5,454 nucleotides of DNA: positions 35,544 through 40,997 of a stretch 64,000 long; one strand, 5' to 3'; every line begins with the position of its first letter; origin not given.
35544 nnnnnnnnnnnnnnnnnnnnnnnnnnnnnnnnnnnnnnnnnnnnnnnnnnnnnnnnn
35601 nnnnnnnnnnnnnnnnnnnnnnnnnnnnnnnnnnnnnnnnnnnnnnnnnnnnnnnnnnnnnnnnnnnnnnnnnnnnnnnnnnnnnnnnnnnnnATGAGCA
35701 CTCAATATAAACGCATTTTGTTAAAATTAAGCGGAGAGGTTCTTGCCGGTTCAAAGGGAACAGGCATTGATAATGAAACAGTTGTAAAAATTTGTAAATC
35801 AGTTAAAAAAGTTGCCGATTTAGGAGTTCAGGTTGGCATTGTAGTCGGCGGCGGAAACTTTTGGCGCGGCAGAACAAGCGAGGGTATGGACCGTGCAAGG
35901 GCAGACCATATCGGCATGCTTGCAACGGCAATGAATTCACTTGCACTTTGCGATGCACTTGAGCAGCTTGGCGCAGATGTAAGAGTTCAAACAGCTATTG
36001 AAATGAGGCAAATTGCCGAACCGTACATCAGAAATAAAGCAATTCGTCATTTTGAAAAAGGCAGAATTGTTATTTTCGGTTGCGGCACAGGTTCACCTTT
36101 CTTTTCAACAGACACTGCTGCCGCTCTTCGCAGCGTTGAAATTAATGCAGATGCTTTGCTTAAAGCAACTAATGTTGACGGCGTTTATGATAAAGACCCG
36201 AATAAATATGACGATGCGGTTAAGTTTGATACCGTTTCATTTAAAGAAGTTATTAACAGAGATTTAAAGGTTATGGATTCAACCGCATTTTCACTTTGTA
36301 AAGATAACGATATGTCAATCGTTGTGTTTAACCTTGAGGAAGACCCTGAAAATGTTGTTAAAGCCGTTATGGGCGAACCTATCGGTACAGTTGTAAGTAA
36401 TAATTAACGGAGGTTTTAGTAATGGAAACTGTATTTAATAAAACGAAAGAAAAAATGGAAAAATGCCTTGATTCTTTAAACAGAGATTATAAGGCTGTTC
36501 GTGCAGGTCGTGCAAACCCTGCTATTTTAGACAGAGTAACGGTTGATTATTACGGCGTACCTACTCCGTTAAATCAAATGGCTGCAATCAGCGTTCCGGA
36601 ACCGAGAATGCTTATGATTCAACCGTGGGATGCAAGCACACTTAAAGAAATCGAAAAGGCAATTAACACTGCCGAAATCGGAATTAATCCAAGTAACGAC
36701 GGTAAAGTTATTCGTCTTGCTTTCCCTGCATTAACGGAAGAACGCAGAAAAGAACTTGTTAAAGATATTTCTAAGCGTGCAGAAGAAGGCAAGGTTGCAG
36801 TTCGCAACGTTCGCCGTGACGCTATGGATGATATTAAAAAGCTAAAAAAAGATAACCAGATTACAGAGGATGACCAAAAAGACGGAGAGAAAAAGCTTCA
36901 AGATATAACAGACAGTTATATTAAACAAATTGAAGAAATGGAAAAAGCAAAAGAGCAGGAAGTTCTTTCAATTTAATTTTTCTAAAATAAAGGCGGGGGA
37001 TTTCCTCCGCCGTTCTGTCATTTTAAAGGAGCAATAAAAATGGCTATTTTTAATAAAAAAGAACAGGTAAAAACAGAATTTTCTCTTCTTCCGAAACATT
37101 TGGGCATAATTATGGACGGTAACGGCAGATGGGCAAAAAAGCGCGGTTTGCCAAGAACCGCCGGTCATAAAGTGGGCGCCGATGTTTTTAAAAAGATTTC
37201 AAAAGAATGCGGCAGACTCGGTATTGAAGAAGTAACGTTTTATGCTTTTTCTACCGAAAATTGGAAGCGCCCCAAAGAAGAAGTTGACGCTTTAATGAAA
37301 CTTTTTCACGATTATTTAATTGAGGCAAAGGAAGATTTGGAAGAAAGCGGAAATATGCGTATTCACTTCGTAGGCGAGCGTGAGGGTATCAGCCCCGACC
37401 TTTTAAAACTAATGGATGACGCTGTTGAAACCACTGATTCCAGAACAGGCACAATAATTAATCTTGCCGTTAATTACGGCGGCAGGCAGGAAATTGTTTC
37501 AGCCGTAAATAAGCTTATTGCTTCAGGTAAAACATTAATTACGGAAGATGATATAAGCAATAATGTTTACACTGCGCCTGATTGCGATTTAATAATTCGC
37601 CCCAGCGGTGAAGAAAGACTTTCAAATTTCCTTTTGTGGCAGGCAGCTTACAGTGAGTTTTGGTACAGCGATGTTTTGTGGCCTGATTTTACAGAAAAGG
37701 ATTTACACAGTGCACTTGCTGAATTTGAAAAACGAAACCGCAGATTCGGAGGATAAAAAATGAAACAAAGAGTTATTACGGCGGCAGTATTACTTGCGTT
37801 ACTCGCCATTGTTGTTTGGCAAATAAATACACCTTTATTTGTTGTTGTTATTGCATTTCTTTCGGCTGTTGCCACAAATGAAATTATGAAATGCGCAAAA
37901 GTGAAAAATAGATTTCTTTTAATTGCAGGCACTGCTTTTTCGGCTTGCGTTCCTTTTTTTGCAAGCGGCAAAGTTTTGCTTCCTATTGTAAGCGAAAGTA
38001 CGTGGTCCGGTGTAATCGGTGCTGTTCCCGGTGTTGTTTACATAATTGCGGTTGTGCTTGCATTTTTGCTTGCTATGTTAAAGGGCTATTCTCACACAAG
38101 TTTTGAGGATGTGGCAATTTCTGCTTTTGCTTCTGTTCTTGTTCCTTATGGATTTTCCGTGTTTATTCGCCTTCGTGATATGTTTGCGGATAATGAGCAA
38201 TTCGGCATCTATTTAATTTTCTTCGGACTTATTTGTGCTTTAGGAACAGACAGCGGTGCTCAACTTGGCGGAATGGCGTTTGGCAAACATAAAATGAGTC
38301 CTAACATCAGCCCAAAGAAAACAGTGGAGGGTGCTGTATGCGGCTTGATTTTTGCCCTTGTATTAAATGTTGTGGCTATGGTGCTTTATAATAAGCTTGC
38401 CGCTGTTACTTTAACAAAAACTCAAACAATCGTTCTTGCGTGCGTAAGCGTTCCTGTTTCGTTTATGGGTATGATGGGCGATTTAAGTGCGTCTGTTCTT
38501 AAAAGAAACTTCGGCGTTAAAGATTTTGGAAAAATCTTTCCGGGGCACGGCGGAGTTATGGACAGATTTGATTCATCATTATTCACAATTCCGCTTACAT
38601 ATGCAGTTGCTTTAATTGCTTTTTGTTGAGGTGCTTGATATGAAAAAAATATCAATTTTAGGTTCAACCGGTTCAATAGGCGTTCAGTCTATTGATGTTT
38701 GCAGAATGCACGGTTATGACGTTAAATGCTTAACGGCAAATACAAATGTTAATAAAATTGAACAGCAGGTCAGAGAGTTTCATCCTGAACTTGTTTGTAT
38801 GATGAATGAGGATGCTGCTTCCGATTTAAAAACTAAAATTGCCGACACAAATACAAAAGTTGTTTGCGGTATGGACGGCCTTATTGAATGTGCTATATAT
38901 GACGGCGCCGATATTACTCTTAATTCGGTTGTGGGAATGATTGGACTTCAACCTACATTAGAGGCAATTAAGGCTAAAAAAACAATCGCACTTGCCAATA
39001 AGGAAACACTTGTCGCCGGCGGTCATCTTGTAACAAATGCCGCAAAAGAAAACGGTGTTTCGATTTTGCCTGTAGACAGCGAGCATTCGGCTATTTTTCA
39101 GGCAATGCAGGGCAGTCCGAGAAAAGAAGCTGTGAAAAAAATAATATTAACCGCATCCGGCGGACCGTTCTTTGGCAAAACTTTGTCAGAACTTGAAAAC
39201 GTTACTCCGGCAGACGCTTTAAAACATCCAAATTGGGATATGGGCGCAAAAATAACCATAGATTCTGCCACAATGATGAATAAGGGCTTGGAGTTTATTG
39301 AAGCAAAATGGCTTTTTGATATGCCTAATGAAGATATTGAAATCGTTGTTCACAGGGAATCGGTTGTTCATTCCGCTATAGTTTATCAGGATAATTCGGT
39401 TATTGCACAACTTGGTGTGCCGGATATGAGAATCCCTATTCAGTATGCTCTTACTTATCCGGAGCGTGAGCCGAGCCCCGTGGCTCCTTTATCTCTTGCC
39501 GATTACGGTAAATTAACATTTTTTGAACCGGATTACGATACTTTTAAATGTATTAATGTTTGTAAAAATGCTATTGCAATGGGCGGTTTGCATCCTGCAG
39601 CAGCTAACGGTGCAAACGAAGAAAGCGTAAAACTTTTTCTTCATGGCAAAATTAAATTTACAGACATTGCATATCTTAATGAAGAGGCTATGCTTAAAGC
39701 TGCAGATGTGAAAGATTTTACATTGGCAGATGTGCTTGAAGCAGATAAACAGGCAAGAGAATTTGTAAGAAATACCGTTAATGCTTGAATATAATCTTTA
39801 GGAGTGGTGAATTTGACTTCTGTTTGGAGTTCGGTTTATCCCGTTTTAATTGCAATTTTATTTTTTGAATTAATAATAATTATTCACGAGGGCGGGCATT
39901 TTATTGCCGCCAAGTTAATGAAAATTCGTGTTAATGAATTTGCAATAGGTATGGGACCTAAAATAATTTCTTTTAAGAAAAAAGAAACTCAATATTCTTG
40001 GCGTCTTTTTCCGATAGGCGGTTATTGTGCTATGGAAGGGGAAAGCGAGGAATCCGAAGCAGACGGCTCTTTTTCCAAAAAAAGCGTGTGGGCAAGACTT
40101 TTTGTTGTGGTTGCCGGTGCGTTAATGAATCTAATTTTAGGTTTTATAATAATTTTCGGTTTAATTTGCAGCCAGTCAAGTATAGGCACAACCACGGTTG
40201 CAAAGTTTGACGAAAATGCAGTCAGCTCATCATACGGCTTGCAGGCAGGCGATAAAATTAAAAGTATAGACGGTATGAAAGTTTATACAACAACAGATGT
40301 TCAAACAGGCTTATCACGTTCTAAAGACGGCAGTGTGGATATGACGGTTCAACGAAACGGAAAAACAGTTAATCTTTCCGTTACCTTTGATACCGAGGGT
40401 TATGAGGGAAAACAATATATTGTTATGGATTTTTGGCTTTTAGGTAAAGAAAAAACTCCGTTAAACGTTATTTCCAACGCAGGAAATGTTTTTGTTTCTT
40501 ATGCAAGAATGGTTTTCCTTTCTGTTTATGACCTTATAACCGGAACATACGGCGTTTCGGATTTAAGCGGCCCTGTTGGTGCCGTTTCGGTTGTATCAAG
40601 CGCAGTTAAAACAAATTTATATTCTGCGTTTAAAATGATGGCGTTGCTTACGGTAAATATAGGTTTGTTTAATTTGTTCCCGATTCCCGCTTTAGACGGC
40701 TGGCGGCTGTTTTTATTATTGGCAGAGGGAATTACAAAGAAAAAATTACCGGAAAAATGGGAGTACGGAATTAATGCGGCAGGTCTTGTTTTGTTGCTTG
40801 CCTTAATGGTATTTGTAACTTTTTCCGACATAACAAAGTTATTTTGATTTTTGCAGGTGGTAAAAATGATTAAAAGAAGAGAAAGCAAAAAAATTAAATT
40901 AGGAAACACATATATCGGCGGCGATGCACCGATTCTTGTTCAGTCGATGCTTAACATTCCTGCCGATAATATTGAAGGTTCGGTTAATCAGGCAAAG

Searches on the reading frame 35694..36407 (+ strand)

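Call 23: search_protein_families(library=pfam, proteins=[window:35694-36407:+], max_evalue=0.0001)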
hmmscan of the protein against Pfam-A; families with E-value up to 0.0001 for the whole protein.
window:35694-36407:+ (237 aa): 1 family
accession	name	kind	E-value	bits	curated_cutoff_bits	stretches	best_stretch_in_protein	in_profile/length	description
PF00696.33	AA_kinase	-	1.5e-35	123.5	24.9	1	6-213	1-234/234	Amino acid kinase family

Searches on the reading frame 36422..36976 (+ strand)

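Call 23: search_protein_families(library=pfam, proteins=[window:36422-36976:+], max_evalue=0.0001)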
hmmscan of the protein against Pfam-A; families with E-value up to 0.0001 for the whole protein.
window:36422-36976:+ (184 aa): 1 family
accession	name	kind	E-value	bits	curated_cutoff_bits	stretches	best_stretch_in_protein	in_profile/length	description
PF01765.24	RRF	-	3.8e-70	235.4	29.7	1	19-182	1-164/164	Ribosome recycling factor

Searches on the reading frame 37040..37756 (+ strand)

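Call 23: search_protein_families(library=pfam, proteins=[window:37040-37756:+], max_evalue=0.0001)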
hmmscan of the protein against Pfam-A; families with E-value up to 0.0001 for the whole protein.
window:37040-37756:+ (238 aa): 1 family
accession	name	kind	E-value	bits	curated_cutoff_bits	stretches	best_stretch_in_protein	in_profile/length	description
PF01255.24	Prenyltransf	-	1.6e-82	276.8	27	1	24-237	1-219/219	Putative undecaprenyl diphosphate synthase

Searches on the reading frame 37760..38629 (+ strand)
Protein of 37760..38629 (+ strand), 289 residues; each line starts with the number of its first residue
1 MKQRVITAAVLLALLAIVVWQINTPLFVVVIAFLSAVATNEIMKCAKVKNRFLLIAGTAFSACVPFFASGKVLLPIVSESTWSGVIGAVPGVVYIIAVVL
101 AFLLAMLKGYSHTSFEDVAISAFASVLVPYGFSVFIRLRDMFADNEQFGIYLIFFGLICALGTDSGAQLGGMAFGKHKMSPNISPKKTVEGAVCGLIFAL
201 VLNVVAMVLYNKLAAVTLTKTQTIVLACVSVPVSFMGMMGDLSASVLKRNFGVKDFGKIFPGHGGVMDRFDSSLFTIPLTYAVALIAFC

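Call 23: search_protein_families(library=pfam, proteins=[window:37760-38629:+], max_evalue=0.0001)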
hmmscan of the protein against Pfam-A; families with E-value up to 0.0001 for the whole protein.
window:37760-38629:+ (289 aa): 1 family
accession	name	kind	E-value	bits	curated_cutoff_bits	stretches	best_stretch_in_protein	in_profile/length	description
PF01148.25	CTP_transf_1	-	4.9e-51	174.5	24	1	2-284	1-261/264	Cytidylyltransferase family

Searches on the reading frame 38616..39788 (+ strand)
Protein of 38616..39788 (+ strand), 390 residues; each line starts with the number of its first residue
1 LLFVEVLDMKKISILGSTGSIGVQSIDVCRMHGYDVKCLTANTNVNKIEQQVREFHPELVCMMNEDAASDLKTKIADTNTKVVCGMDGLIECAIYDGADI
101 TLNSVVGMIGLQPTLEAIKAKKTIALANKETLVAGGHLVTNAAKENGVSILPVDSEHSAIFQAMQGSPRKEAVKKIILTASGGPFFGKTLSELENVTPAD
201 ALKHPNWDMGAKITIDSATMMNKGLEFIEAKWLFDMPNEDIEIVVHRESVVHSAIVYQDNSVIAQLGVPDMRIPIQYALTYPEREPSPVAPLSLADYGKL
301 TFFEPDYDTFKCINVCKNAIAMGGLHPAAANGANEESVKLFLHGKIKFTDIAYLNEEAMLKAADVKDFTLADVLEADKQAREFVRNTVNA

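Call 23: search_protein_families(library=pfam, proteins=[window:38616-39788:+], max_evalue=0.0001)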
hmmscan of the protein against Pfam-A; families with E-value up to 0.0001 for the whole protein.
window:38616-39788:+ (390 aa): 3 families
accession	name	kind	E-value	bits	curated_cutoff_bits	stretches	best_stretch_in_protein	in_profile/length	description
PF08436.17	DXP_redisom_C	-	7.3e-41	138.7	26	1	150-234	1-84/84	1-deoxy-D-xylulose 5-phosphate reductoisomerase C-terminal domain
PF02670.22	DXP_reductoisom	-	1.1e-40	139.7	21.7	1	12-136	1-129/129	1-deoxy-D-xylulose 5-phosphate reductoisomerase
PF13288.12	DXPR_C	-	8e-38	129.7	27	1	266-382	1-114/115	DXP reductoisomerase C-terminal domain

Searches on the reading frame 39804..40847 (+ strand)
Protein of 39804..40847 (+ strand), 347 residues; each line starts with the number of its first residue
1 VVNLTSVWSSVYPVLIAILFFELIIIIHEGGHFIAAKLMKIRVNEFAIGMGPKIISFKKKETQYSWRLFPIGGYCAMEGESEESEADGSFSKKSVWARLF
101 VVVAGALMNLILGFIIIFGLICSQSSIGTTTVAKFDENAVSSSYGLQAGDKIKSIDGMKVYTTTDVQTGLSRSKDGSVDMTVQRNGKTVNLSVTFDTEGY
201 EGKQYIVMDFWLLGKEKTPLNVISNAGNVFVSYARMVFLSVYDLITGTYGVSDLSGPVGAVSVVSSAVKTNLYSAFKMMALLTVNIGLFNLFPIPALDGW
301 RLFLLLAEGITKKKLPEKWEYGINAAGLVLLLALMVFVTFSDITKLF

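Call 46: search_protein_families(library=ncbifam, proteins=[window:39804-40847:+], max_evalue=0.001)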
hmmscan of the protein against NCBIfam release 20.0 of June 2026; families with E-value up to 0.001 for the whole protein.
window:39804-40847:+ (347 aa): 8 families
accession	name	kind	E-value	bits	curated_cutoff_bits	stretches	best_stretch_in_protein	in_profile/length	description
TIGR00054.1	TIGR00054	equivalog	1.8e-74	251.1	147.55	2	132-347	206-420/421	RIP metalloprotease RseP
NF008046.0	PRK10779.1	equivalog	4.8e-33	114.9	477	2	123-342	218-449/450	sigma E protease regulator RseP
NF041199.1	trx7_PDZ_seleno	equivalog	1.2e-08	34.3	300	1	131-196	206-273/390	Trx7/PDZ domain-containing (seleno)protein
TIGR02037.1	degP_htrA_DO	subfamily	2.9e-06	26.5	416.2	1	130-200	261-332/434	Do family serine endopeptidase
NF041521.1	HhoA_HhoB_HtrA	equivalog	1.3e-05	24.7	450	1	132-194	267-330/335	HhoA/HhoB/HtrA family serine endopeptidase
NF041616.1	T2SS_C_SYNERG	exception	0.00012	21.5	200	1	131-192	230-292/296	type II secretion system protein GspC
TIGR02860.1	spore_IV_B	equivalog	0.00018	20.6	305.25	1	143-195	128-180/402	SpoIVB peptidase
NF047968.1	SerProtHtrA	equivalog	0.00023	20.7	470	1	132-195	293-357/357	serine protease HtrA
